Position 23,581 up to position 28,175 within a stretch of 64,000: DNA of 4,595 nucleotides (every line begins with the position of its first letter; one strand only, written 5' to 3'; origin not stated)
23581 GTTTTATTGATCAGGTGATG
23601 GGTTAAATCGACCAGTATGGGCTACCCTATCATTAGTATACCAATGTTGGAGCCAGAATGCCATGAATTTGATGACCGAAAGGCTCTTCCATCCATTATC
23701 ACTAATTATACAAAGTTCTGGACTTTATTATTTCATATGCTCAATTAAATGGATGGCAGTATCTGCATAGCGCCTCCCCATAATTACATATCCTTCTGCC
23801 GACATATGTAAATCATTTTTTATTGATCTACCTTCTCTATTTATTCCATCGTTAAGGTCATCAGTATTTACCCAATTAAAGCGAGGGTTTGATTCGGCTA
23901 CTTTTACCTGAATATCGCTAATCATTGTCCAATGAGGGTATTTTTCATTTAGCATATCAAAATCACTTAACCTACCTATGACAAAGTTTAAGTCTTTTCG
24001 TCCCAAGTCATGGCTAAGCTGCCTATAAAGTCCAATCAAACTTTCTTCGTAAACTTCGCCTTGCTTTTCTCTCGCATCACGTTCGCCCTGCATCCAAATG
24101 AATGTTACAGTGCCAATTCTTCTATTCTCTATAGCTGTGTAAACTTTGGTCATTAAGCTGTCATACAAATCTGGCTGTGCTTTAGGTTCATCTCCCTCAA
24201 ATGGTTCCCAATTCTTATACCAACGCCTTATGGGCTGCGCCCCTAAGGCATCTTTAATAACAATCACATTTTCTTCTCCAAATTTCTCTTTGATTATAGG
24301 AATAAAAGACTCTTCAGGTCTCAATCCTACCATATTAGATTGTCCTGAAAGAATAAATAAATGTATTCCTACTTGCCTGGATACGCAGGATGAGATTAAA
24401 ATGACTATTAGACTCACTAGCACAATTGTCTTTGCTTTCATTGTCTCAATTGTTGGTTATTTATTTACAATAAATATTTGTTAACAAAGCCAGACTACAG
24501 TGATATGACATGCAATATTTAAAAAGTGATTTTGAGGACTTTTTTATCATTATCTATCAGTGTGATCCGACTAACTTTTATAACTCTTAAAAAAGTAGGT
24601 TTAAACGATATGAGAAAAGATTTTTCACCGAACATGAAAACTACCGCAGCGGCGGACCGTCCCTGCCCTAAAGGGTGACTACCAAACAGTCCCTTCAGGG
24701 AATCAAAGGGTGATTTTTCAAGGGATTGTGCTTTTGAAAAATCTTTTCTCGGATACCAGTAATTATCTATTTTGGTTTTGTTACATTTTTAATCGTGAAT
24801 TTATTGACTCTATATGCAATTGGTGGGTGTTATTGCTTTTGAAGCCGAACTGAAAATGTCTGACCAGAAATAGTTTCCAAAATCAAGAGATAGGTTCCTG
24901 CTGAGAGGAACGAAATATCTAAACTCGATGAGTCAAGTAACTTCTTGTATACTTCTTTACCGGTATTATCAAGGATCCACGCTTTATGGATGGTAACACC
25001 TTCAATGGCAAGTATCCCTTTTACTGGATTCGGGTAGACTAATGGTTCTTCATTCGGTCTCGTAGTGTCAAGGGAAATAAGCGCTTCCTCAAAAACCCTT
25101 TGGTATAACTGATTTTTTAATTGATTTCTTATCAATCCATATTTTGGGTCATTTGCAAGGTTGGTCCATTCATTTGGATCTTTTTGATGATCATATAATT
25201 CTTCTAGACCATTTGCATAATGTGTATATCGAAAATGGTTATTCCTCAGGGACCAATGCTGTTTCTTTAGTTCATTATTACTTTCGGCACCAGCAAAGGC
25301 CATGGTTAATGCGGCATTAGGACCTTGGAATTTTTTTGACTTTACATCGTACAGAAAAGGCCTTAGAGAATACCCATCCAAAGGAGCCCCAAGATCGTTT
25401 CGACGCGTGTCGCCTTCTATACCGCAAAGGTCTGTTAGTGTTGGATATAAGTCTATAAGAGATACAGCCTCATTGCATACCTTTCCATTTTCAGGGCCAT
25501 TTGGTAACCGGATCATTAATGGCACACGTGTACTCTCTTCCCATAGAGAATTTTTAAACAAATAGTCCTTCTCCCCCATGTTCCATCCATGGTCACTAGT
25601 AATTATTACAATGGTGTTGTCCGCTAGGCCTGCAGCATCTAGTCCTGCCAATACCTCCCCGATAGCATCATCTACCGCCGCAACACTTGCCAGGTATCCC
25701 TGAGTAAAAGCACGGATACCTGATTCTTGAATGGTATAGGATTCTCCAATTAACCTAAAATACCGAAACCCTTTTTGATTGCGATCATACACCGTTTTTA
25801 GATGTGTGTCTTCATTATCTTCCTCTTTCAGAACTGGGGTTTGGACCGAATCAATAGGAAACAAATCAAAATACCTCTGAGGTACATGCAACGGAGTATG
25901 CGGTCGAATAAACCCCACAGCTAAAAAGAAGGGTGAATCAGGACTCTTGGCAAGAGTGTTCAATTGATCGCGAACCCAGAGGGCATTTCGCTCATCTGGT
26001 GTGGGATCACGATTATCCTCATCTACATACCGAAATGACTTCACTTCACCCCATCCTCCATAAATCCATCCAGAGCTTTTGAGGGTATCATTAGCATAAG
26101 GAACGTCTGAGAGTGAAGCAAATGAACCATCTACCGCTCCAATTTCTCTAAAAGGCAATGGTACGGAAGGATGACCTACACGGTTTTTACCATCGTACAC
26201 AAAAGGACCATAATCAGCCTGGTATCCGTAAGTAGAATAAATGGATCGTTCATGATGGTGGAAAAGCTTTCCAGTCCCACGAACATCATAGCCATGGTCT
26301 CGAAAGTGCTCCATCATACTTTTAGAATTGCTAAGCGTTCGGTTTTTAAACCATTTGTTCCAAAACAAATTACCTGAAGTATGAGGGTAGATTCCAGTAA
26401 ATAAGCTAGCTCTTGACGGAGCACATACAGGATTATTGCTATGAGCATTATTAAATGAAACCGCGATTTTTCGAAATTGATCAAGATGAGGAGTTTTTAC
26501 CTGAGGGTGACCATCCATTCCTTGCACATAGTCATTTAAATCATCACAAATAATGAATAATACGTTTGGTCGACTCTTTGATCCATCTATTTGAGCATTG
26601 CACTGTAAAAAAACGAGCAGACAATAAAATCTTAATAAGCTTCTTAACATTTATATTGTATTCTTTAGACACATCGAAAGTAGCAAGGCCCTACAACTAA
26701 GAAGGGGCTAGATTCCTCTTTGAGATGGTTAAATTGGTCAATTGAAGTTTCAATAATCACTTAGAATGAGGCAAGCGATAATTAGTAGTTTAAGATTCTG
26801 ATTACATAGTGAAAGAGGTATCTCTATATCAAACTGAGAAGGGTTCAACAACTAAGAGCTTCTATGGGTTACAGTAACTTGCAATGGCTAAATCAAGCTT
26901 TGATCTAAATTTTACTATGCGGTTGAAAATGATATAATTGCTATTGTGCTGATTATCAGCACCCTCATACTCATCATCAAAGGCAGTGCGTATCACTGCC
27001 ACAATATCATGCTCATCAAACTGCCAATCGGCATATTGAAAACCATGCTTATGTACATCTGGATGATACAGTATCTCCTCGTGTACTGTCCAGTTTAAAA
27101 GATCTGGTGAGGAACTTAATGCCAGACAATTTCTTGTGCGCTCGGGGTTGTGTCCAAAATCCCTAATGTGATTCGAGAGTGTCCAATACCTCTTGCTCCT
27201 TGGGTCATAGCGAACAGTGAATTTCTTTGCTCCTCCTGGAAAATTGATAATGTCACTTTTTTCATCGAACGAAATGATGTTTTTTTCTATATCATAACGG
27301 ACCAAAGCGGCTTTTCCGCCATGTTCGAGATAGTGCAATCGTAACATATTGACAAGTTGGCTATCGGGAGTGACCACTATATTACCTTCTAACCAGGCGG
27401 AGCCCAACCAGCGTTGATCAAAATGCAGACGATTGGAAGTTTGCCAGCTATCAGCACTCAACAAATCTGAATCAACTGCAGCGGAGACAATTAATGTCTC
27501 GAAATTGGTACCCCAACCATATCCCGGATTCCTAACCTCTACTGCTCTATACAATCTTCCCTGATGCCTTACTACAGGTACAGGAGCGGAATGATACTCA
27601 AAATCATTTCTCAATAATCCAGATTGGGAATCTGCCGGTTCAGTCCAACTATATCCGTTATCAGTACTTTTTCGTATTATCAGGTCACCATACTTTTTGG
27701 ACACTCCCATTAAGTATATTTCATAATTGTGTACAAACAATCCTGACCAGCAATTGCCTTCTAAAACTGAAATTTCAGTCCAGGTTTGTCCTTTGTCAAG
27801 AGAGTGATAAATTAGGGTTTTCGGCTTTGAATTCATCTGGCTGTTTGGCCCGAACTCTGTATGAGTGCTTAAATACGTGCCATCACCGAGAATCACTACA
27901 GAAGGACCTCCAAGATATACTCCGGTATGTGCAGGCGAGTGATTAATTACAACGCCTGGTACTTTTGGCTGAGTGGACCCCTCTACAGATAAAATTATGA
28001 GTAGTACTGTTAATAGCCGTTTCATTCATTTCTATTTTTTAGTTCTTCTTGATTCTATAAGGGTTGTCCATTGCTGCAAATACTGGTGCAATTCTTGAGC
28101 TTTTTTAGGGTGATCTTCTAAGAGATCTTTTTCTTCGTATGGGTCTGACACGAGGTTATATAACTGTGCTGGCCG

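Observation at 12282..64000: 52-kb sulfated-glycan locus built around unclassified enzymes, possibly on an integrated island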

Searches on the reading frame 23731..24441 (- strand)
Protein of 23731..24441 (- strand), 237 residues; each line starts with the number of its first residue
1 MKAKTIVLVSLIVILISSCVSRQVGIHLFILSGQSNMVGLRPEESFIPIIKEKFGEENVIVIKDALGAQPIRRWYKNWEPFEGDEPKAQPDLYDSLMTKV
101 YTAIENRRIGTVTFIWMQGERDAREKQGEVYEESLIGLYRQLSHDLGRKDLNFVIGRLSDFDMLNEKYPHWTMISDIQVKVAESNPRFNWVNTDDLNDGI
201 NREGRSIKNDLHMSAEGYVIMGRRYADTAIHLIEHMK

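Call 4: search_protein_families(library=pfam, proteins=[window:23731-24441:-])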
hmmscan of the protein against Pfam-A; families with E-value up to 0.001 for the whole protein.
window:23731-24441:- (237 aa): 1 family
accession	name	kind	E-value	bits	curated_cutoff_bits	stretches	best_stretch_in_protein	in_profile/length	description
PF03629.24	SASA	-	9.1e-24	84.7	24.8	1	40-230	64-225/226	Carbohydrate esterase, sialic acid-specific acetylesterase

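Call 28: search_protein_families(library=ncbifam, proteins=[window:23731-24441:-], max_evalue=0.001)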
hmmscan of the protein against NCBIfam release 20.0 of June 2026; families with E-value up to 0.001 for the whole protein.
window:23731-24441:- (237 aa): 0 families

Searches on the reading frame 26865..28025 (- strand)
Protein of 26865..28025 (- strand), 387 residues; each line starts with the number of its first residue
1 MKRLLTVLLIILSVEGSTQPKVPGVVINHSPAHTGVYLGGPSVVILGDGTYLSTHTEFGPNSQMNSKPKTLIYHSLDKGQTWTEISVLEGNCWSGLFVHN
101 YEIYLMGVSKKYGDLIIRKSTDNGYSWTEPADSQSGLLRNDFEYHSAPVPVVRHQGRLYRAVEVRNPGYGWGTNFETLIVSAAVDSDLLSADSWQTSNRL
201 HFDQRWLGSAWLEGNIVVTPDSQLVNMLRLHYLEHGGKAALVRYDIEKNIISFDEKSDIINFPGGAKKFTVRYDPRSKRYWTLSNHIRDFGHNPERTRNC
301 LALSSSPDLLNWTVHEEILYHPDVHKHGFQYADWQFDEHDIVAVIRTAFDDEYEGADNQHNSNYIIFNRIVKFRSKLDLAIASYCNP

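Call 4: search_protein_families(library=pfam, proteins=[window:26865-28025:-])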
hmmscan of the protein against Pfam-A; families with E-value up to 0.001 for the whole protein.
window:26865-28025:- (387 aa): 0 families

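Call 21: search_solved_structures(query=window:26865-28025:-, max_evalue=1)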
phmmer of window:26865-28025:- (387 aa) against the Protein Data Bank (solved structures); distinct sequences matched with E-value up to 1: 2.
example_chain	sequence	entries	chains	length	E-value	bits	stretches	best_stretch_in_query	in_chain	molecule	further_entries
8um0_A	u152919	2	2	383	0.21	13.7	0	27-86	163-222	Sialidase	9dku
8ub5_A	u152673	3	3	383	0.25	13.5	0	27-87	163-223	Sialidase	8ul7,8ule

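Call 28: search_protein_families(library=ncbifam, proteins=[window:26865-28025:-], max_evalue=0.001)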
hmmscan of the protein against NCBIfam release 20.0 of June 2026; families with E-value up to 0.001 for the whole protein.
window:26865-28025:- (387 aa): 0 families

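Call 71: search_protein_families(library=pfam, proteins=[window:26865-28025:-], max_evalue=1)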
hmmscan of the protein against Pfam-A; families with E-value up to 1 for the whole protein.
window:26865-28025:- (387 aa): 6 families
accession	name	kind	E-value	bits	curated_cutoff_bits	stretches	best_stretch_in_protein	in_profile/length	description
PF02012.26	BNR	-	0.0012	18.9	27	0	73-83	1-11/12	BNR/Asp-box repeat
PF13088.12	BNR_2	-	0.0032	17.3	31.4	1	63-131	131-202/277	BNR repeat-like domain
PF24793.1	GINT1_N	-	0.0061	16.1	27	1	64-128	82-150/304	Glucosamine inositolphosphorylceramide transferase 1, N-terminal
PF13199.12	Glyco_hydro_66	-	0.082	11.9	23.7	1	322-375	120-173/546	Glycosyl hydrolase family 66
PF15902.12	Sortilin-Vps10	-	0.085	12.1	33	1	72-129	3-59/446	Sortilin, neurotensin receptor 3,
PF13859.12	BNR_3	-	0.21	11.4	27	0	63-140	142-223/308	BNR repeat-like domain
